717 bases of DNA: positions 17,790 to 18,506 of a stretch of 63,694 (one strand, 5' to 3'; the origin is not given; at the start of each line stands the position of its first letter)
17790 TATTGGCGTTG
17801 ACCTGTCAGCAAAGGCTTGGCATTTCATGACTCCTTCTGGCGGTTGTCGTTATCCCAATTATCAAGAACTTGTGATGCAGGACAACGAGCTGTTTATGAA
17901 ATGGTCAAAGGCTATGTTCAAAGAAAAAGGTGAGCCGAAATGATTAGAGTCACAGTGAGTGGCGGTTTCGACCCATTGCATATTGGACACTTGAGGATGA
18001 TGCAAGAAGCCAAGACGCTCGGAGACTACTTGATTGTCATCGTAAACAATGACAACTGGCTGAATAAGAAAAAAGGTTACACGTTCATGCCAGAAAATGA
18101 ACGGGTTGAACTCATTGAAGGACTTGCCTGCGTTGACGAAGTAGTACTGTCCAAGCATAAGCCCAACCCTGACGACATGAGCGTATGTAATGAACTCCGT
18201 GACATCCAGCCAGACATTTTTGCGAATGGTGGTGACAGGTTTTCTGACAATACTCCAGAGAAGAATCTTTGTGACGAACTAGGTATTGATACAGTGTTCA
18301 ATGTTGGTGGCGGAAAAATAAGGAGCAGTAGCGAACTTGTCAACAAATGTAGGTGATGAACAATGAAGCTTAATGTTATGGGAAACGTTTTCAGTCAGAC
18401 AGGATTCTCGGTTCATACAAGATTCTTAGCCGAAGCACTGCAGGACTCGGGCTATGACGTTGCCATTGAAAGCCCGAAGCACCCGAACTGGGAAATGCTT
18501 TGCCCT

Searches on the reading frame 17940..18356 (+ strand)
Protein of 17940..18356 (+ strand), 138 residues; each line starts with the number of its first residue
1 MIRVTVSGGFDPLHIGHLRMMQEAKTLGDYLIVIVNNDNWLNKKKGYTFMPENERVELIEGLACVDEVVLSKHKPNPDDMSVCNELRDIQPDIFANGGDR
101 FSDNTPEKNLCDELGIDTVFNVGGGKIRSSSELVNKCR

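Call 9: search_protein_families(library=pfam, proteins=[window:17940-18356:+], max_evalue=0.01)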
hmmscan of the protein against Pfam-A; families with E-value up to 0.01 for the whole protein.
window:17940-18356:+ (138 aa): 1 family
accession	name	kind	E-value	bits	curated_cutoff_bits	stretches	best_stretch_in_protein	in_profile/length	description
PF01467.32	CTP_transf_like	-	4.7e-17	62.9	21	1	8-107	4-95/133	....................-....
